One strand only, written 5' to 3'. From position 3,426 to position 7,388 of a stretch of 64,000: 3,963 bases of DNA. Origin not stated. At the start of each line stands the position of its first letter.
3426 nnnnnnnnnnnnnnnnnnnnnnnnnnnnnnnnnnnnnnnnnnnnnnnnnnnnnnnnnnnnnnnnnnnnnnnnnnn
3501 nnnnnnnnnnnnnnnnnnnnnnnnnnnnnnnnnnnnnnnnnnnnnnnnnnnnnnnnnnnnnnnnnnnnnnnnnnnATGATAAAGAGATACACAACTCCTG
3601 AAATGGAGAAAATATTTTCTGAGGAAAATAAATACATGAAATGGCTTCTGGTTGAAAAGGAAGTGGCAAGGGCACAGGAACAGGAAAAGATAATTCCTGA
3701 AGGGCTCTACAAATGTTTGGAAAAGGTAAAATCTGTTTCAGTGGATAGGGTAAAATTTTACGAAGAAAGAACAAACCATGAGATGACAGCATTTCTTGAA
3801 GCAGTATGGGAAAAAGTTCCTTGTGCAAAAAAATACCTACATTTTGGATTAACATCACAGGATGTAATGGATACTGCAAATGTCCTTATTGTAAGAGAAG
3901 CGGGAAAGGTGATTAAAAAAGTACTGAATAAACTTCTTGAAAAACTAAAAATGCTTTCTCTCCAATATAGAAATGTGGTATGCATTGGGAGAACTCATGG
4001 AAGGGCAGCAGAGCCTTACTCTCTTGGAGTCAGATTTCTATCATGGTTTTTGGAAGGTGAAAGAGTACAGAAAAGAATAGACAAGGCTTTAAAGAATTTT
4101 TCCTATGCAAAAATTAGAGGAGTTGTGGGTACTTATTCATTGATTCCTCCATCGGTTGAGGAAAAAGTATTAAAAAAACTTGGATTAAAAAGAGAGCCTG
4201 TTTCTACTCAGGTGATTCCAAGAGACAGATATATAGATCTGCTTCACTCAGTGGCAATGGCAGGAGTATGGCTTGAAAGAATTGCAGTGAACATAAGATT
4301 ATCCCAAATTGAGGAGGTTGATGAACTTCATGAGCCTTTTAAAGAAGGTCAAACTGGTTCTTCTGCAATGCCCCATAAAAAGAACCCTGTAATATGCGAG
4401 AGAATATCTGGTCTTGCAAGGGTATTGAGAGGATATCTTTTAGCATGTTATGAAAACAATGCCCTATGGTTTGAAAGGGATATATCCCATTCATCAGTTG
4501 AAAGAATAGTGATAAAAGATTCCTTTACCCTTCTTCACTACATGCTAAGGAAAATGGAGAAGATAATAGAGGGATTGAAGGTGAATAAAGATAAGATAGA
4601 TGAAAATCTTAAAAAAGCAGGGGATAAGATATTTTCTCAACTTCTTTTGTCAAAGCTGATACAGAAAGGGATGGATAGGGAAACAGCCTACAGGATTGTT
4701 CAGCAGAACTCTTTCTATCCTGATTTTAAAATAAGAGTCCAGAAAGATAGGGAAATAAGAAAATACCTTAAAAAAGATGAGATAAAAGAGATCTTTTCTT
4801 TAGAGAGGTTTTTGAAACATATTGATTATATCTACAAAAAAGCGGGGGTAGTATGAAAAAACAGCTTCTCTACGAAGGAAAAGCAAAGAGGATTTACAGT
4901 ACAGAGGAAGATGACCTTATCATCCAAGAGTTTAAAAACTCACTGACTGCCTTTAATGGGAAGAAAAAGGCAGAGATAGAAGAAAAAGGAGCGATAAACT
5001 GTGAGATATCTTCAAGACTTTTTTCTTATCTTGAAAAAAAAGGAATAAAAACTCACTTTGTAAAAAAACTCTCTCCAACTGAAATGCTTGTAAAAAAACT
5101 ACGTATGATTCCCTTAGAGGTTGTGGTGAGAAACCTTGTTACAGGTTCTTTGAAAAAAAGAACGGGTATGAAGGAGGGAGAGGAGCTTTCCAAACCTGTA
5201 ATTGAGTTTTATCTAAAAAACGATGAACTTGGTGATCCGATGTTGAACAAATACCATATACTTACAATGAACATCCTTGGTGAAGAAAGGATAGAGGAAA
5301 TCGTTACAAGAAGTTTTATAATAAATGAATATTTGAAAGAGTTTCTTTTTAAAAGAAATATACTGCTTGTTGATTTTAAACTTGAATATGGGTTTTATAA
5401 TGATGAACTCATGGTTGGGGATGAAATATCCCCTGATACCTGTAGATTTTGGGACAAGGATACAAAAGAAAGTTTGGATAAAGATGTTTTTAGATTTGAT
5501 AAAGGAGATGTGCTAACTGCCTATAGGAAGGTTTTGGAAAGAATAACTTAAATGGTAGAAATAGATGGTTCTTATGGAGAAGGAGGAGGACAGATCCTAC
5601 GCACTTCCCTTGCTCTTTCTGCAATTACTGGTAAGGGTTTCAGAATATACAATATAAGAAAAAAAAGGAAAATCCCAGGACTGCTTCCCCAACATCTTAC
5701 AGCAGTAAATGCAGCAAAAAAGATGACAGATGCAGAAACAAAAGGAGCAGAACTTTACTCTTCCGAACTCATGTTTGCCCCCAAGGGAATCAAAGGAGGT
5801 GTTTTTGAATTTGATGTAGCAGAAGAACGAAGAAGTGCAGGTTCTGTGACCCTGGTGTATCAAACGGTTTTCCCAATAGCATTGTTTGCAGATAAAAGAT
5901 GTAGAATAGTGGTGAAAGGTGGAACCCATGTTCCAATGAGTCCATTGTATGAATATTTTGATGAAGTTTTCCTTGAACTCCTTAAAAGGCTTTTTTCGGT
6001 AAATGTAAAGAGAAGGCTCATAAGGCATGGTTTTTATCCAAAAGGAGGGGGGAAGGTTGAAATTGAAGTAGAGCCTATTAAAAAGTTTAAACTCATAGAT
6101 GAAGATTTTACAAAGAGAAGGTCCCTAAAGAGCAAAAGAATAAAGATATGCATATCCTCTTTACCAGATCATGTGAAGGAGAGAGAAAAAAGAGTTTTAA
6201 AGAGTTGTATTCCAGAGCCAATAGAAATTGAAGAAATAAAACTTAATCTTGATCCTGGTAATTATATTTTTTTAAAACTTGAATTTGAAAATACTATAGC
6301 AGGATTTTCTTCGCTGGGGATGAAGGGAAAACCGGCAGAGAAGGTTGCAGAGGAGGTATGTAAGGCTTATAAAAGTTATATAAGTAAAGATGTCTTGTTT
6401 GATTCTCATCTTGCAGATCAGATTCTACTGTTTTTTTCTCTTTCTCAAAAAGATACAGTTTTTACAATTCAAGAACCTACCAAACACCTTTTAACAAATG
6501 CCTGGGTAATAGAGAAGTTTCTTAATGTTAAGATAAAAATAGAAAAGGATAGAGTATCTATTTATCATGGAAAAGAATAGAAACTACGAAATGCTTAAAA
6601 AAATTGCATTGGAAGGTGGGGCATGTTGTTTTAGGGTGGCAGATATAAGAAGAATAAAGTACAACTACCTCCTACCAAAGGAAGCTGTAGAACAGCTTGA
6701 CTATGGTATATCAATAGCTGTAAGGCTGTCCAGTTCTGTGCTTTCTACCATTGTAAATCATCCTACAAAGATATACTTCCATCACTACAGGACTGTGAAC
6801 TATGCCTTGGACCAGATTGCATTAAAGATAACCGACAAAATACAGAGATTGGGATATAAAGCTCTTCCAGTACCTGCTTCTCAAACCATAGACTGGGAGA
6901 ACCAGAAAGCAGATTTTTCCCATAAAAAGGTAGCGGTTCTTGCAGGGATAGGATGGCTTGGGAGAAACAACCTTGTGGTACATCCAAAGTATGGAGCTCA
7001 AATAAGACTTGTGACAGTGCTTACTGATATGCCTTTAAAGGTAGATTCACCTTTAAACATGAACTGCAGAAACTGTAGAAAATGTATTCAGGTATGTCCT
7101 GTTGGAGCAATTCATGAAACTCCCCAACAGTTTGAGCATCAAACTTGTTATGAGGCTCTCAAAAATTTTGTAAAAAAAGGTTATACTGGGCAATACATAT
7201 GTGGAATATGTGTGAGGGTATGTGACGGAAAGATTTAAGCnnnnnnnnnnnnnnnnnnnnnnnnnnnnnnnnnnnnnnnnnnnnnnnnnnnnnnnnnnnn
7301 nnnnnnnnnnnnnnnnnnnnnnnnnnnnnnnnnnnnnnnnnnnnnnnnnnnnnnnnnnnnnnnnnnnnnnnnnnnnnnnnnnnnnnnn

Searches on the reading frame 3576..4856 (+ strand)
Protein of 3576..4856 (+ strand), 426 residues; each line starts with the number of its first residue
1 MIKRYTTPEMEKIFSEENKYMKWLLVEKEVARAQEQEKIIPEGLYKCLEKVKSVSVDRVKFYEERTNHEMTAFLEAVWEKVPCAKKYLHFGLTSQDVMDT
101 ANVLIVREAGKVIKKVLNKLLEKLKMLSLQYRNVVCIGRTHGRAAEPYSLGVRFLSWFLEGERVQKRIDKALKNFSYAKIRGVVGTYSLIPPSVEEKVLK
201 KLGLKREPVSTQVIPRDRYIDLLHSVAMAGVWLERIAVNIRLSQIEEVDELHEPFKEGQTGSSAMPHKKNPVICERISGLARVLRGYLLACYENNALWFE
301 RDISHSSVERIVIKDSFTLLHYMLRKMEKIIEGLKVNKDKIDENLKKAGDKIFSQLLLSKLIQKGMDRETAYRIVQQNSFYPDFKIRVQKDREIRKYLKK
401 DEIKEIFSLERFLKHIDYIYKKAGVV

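Call 85: search_protein_families(library=pfam, proteins=[window:3576-4856:+], max_evalue=0.00001)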
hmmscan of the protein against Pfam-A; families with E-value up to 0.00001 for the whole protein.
window:3576-4856:+ (426 aa): 2 families
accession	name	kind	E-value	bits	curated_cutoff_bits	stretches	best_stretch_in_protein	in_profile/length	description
PF00206.25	Lyase_1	-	4e-46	158.3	27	1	6-285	6-311/312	Lyase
PF10397.14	ADSL_C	-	2.3e-13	50.7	32.7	1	352-422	3-78/79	Adenylosuccinate lyase C-terminus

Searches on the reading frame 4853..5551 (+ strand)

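Call 85: search_protein_families(library=pfam, proteins=[window:4853-5551:+], max_evalue=0.00001)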
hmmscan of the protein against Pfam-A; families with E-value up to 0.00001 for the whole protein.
window:4853-5551:+ (232 aa): 1 family
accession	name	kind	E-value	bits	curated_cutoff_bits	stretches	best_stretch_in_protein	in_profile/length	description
PF01259.24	SAICAR_synt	-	1.6e-83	280.5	20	1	5-230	1-232/233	SAICAR synthetase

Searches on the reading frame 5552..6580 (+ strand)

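Call 85: search_protein_families(library=pfam, proteins=[window:5552-6580:+], max_evalue=0.00001)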
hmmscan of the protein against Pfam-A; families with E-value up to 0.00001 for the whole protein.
window:5552-6580:+ (342 aa): 2 families
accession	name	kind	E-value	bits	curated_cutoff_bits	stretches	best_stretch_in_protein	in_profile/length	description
PF01137.26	RTC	-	5.8e-76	255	27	1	8-330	1-221/221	RNA 3'-terminal phosphate cyclase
PF05189.18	RTC_insert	-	1.5e-10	41.9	23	1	191-276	5-100/102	RNA 3'-terminal phosphate cyclase (RTC), insert domain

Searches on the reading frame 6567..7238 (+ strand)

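Call 85: search_protein_families(library=pfam, proteins=[window:6567-7238:+], max_evalue=0.00001)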
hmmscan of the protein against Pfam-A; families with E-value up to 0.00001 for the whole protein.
window:6567-7238:+ (223 aa): 1 family
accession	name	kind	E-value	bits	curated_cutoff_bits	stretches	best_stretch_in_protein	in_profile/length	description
PF13484.11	Fer4_16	-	1.9e-07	32.2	30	1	166-219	1-63/66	4Fe-4S double cluster binding domain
